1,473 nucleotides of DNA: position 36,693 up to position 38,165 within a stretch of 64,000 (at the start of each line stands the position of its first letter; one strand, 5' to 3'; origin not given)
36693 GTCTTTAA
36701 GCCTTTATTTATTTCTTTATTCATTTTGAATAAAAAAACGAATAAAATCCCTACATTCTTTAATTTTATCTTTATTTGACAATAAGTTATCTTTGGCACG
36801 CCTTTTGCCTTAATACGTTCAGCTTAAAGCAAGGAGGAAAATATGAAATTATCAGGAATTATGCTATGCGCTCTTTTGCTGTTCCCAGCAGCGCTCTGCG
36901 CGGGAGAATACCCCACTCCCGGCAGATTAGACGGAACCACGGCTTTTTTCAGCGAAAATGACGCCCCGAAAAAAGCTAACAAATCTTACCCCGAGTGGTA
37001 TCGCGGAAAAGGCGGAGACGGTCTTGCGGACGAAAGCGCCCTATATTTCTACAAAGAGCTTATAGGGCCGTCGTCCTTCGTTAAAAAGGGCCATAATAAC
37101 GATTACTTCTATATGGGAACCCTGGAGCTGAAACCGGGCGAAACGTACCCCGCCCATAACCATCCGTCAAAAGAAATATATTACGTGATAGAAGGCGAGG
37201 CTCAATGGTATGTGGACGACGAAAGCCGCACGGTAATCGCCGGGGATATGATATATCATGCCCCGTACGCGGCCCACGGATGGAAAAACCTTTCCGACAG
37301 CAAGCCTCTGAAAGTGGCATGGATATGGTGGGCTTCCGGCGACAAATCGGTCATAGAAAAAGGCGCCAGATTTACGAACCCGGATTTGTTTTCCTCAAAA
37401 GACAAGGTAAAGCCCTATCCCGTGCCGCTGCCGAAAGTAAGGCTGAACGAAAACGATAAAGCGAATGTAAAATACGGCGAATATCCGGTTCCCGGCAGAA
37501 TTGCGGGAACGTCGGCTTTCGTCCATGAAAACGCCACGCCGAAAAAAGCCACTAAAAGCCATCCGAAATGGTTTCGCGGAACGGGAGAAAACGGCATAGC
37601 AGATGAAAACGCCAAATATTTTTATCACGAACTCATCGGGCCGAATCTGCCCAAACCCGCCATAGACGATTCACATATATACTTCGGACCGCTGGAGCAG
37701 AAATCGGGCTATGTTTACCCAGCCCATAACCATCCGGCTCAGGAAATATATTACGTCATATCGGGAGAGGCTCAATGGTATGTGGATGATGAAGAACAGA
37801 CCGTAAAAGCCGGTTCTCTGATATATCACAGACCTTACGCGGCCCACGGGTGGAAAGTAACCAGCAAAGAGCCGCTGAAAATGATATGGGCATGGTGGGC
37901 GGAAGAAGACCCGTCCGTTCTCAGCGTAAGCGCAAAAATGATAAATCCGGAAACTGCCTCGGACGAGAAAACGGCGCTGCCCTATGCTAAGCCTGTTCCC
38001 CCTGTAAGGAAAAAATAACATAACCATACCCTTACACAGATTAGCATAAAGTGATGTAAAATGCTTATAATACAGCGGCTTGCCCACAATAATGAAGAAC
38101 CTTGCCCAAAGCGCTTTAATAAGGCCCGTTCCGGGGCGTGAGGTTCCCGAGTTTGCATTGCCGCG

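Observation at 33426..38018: Dedicated sigma-54 signalling module: periplasmic-SBP sensor kinase, NtrC-like regulator, consensus RpoN promoter and a secreted, internally duplicated bicupin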

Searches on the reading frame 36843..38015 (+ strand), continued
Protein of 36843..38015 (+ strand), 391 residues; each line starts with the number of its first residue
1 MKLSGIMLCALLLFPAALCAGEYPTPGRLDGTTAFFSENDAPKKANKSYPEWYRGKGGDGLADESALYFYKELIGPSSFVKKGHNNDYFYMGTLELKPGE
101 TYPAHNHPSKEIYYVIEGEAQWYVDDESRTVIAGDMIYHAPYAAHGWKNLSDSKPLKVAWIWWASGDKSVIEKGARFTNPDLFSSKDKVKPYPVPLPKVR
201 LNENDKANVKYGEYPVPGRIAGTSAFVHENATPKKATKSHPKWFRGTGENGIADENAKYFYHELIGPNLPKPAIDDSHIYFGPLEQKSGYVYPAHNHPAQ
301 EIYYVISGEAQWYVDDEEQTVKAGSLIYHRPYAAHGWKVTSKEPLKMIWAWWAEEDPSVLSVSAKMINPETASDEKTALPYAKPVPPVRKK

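Call 97: search_protein_families(library=ncbifam, proteins=[L024:3834-5324:-, L009:2330-3910:-, L028:3777-5258:-, L018:1681-3663:+, L024:6684-8177:+], max_evalue=1e-10)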
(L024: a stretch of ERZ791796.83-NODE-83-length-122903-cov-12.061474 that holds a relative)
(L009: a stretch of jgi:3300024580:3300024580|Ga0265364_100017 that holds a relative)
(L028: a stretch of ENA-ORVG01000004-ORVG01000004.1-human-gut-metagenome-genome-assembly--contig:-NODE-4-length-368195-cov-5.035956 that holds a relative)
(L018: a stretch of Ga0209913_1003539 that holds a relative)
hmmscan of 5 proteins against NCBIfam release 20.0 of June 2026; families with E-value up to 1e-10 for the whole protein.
L024:3834-5324:- (496 aa): 8 families
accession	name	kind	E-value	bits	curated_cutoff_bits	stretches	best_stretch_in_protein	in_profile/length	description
TIGR00838.1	argH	equivalog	9.2e-55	186.4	279.5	1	44-467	43-454/455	argininosuccinate lyase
NF052535.1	CoM_syn_XcbC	exception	2.8e-54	184.7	575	1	26-490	33-488/495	2-phosphosulfolactate phosphatase XcbC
NF005218.0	PRK06705.1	equivalog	1.1e-51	176.2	883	1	33-488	42-492/502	argininosuccinate lyase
NF008964.0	PRK12308.1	equivalog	7.8e-43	146.7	657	1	82-471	89-460/624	argininosuccinate lyase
NF002563.0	PRK02186.1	subfamily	2.4e-34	118.8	625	1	29-487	438-876/890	argininosuccinate lyase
TIGR00928.1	purB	equivalog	1e-15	57.5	326.2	1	91-359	86-355/436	adenylosuccinate lyase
TIGR02426.1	protocat_pcaB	equivalog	4.9e-14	52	355.75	1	90-294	87-286/338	3-carboxy-cis,cis-muconate cycloisomerase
NF052536.2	CoM_syn_XcbD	exception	2.7e-11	42.9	600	1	96-392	101-393/443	3-sulfopropionylcysteine synthase XcbD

L009:2330-3910:- (526 aa): 8 families
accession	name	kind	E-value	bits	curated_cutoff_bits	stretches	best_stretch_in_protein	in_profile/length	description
TIGR00838.1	argH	equivalog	4.4e-60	204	279.5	1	67-496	40-454/455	argininosuccinate lyase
NF005218.0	PRK06705.1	equivalog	6e-54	183.6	883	1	59-522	42-493/502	argininosuccinate lyase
NF052535.1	CoM_syn_XcbC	exception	5e-51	174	575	1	120-521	102-490/495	2-phosphosulfolactate phosphatase XcbC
NF008964.0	PRK12308.1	equivalog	4.4e-45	154.2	657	1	74-500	49-460/624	argininosuccinate lyase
NF002563.0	PRK02186.1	subfamily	2.3e-34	118.8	625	1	39-418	423-804/890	argininosuccinate lyase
TIGR00928.1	purB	equivalog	5.9e-12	45.1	326.2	1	123-387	91-356/436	adenylosuccinate lyase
TIGR02426.1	protocat_pcaB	equivalog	2.2e-11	43.3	355.75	1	68-324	34-289/338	3-carboxy-cis,cis-muconate cycloisomerase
NF006554.0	PRK09053.1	equivalog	8.7e-11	41.3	595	0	123-383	103-363/453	3-carboxy-cis,cis-muconate cycloisomerase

L028:3777-5258:- (493 aa): 29 families (the best 25 are shown)
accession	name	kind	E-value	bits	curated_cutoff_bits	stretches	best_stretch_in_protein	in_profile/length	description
TIGR01813.1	flavo_cyto_c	subfamily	2.2e-92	310.1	285.45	1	32-480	1-443/444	flavocytochrome c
NF005064.0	PRK06481.1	equivalog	4.6e-67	226.9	542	1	29-485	60-501/506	flavocytochrome c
NF004789.0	PRK06134.1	subfamily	7.7e-57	193.1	747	2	153-486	215-570/581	FAD-dependent oxidoreductase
NF009478.0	PRK12844.1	equivalog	3.5e-51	174.1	789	1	157-488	212-553/559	3-ketosteroid-delta-1-dehydrogenase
NF005510.0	PRK07121.1-3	subfamily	7.5e-49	166.8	481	2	158-485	183-488/492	FAD-binding protein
NF005511.0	PRK07121.1-4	equivalog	2.4e-46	158.3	466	1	199-486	261-542/553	FAD-binding protein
NF009476.0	PRK12839.1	equivalog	9.7e-46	156.1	940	1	153-485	212-566/572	FAD-dependent oxidoreductase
NF009477.0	PRK12843.1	equivalog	8.1e-45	153.3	758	1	160-484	226-569/578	FAD-dependent oxidoreductase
NF006130.0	PRK08274.1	equivalog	7.2e-44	150.4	369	1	29-486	4-461/467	FAD-dependent tricarballylate dehydrogenase TcuA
NF053676.1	4oxCHCAChcC1Cy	equivalog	5.5e-43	147.2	1000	2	157-482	189-525/528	4-oxocyclohexanecarboxylate 2-dehydrogenase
NF053677.1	Desat2ChcC2Cyan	equivalog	5.5e-43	147.1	900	1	153-485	201-553/558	4-oxocyclohex-2-ene-1-carboxylate 5-dehydrogenase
NF053717.1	VnlPnlRedVprA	equivalog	3.9e-39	134.8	600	1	29-482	5-477/481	vinyl phenol reductase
NF005882.1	PRK07843.1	equivalog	6.8e-39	133.7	788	1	157-481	204-545/547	3-oxosteroid 1-dehydrogenase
NF009473.0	PRK12835.1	subfamily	6.1e-37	127.3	837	1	159-485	217-568/585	FAD-binding protein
NF005512.0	PRK07121.1-5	subfamily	1.3e-36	126.2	812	1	161-485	188-488/489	FAD-binding protein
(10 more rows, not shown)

L018:1681-3663:+ (660 aa): 9 families
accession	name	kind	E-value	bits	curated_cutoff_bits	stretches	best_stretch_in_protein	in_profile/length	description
TIGR03997.1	mycofact_OYE_2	equivalog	5.9e-172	573.4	793.15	1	15-659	1-644/645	mycofactocin system FadH/OYE family oxidoreductase 2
NF041087.1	bile_acid_BaiCD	equivalog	3e-119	399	825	1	13-658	1-640/642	bile acid Fe-S flavoenzyme BaiCD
NF045599.1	bili_reduct_long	exception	5.1e-100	335.6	750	1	16-657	1-638/641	bilirubin reductase, long form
TIGR03996.1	mycofact_OYE_1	hypoth_equivalog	2.4e-87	294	627.9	1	18-655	4-631/633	mycofactocin system FadH/OYE family oxidoreductase 1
NF010047.0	PRK13523.1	equivalog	9e-55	186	431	1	15-345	4-322/339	NADPH dehydrogenase NamA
NF045592.1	bili_reduct_N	equivalog_domain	2.6e-53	181.5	425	1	16-374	2-361/363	bilirubin reductase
NF006101.0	PRK08255.1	equivalog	2e-44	151.9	1078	1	11-338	394-725/768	bifunctional salicylyl-CoA 5-hydroxylase/oxidoreductase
NF007899.0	PRK10605.1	subfamily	8.8e-28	97.6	403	1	15-340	5-334/365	N-ethylmaleimide reductase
NF009410.0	PRK12771.1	subfamily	1.6e-14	53.4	516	1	391-514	133-258/566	NAD(P)-binding protein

L024:6684-8177:+ (497 aa): 1 family
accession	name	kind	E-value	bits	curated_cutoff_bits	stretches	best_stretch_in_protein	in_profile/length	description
TIGR00785.1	dass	subfamily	3.7e-128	428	198.6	1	33-486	2-443/444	DASS family sodium-coupled anion symporter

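Call 98: search_solved_structures(query=L024:3834-5321:-, max_evalue=0.00001)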
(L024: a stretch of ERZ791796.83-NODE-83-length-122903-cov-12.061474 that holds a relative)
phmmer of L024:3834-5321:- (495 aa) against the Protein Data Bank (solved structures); distinct sequences matched with E-value up to 0.00001: 22.
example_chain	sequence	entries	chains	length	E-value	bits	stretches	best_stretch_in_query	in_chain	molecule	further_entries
6rx8_A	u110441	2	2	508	4.8e-34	121.4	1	15-488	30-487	Argininosuccinate lyase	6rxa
6g3d_A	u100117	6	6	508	9.5e-34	120.4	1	15-488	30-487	Argininosuccinate lyase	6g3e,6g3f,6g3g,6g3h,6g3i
1tj7_A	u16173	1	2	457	1.4e-31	113.3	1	83-440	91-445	Argininosuccinate lyase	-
2e9f_A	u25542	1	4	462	1.8e-25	93.1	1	42-390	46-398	Argininosuccinate lyase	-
1auw_A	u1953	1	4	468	8.6e-25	90.9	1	45-408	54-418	DELTA 2 CRYSTALLIN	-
1u15_A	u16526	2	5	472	9.4e-25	90.8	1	44-405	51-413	Delta crystallin I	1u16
1hy1_A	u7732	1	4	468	1.6e-24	90.1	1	45-408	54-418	DELTA CRYSTALLIN II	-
1k7w_A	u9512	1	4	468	2.1e-24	89.6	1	45-408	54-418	delta 2 crystallin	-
1tju_A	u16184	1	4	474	5.8e-24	88.2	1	45-408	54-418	Delta crystallin II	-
1hy0_A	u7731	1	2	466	7e-24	87.9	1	44-405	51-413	DELTA CRYSTALLIN I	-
1xwo_A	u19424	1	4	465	7.5e-24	87.8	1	44-405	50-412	Delta crystallin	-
1dcn_A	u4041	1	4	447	7.8e-24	87.8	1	45-407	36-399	DELTA 2 CRYSTALLIN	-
1tjv_A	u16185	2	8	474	1.1e-23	87.3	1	45-408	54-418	Delta crystallin II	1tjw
1aos_A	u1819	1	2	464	1.1e-23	87.2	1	24-395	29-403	ARGININOSUCCINATE LYASE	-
1k62_A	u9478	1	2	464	4.1e-23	85.4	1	24-395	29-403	Argininosuccinate Lyase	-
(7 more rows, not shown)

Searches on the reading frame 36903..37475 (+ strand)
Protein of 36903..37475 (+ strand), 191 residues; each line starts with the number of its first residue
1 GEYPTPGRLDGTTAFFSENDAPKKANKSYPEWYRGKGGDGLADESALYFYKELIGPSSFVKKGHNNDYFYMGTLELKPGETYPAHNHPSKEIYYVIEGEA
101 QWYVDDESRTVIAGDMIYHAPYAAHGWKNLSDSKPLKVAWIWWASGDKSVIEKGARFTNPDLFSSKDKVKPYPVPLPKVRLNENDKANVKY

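Call 26: search_solved_structures(query=A2, max_evalue=0.001, show_alignments=5)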
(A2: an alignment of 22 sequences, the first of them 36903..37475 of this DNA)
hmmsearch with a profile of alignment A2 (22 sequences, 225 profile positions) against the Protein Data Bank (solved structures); distinct sequences matched with E-value up to 0.001: 21.
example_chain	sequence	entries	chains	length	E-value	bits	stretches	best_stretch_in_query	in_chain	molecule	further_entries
5cu1_A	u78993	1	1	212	1.3e-09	41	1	109-185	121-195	DMSP lyase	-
7zvy_G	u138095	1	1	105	3.6e-08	36.3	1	113-192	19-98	Cupin_2 domain-containing protein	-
7zvy_E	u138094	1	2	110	4e-08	36.1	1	113-192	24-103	Cupin_2 domain-containing protein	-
7zvy_B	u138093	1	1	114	4.4e-08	36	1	113-192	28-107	Cupin_2 domain-containing protein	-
7zvy_A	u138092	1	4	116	4.6e-08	35.9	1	113-192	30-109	Cupin_2 domain-containing protein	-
7zvm_A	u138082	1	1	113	5.7e-08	35.6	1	112-184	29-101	Mannose-6-phosphate isomerase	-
7zyb_A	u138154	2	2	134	4.2e-07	32.8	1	108-171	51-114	Cupin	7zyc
3h8u_A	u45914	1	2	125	1.1e-06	31.4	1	74-177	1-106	uncharacterized conserved protein with double-stranded beta-helix domain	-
9bwf_A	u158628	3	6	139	1.7e-06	30.8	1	95-158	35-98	Cellulose oxidative enzyme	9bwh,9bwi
3rns_A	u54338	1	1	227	2.7e-06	30.1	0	85-168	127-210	Cupin 2 conserved barrel domain protein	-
8ch4_A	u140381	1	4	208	3.2e-06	29.9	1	89-179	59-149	5-nitrosalicylic acid 1,2-dioxygenase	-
5zbe_A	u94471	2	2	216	8.5e-06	28.5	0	111-163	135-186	Cupin domain protein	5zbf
5jso_A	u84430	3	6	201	1.3e-05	27.9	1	66-187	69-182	Dimethlysulfonioproprionate lyase DddQ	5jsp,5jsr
4la2_A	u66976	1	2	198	3.1e-05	26.7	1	66-187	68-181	Dimethylsulphoniopropionate (DMSP) lyase DddQ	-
4fag_A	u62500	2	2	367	3.2e-05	26.6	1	107-179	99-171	Gentisate 1,2-dioxygenase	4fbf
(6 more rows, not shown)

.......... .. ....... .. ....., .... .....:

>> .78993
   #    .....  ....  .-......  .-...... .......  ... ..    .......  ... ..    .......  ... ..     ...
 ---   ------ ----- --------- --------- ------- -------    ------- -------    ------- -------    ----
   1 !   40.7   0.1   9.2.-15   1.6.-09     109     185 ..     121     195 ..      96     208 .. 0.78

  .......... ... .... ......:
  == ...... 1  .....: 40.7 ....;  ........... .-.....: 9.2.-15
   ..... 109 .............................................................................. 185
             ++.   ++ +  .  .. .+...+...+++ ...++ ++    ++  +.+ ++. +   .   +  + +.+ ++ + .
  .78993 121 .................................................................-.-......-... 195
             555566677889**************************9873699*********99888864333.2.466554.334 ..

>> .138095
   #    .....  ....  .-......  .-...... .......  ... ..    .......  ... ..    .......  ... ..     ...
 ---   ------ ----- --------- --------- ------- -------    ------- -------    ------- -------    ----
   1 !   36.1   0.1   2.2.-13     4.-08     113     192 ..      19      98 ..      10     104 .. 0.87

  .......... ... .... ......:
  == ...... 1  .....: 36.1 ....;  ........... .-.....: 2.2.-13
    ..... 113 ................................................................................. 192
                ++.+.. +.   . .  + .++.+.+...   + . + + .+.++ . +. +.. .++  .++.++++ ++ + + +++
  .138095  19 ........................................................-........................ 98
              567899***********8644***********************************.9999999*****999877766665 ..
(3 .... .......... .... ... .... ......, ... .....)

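Call 78: search_protein_representatives(alignment_id=A2)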
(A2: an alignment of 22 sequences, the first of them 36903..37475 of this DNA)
Query: 22 sequences, 225 profile positions. Proteins with E-value up to 0.001 (for the whole library): 2181; up to 1e-10: 164; up to 1e-30: 27. The best 150 are listed.
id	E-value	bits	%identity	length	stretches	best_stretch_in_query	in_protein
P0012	5.6e-171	581.9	-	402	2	17-225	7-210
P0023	2.7e-97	340.9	-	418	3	38-223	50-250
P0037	7.8e-97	339.4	-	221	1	15-224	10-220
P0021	1.1e-86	306.2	-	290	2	37-223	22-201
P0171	5.2e-85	300.7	-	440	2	29-223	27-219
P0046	6.6e-83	293.8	-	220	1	2-223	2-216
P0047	1.7e-75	269.6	-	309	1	24-224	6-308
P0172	9.3e-74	263.9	-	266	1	4-224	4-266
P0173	5.2e-66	238.6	-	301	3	50-224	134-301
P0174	1.6e-59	217.3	-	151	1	71-224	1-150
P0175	3.0e-58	213.2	-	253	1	39-224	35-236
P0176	5.8e-54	199.2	-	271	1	48-217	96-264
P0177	3.4e-52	193.4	-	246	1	56-220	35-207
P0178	1.3e-51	191.5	-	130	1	18-139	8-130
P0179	2.6e-48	180.7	-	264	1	44-218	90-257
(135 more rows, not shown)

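Call 82: predict_structure(alignment_id=A2)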
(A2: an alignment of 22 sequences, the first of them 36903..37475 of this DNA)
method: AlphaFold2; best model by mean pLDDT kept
length: 191 residues; sequences in the alignment: 22
mean_pLDDT: 88.5   pTM: 0.83
mean pLDDT of the five models: 88.5, 87.4, 87.4, 85.7, 85.7
residues with pLDDT >= 90: 113; 70-90: 59; 50-70: 17; < 50: 2
segments of 3 or more residues with pLDDT < 50: none
pLDDT, mean of each block of 10 residues (from residue 1): 81 83 90 92 96 72 67 97 95 98 96 97 97 98 89 87 91 90 69 51
secondary structure, 60 per line:
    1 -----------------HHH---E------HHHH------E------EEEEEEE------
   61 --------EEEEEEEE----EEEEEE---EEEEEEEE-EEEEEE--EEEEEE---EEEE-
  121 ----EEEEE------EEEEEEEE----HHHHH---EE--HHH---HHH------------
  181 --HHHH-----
elements in order: H31-34 E48-54 E69-76 E81-86 E90-97 E99-104 E107-112 E116-119 E125-129 E136-143 H148-152 H183-186
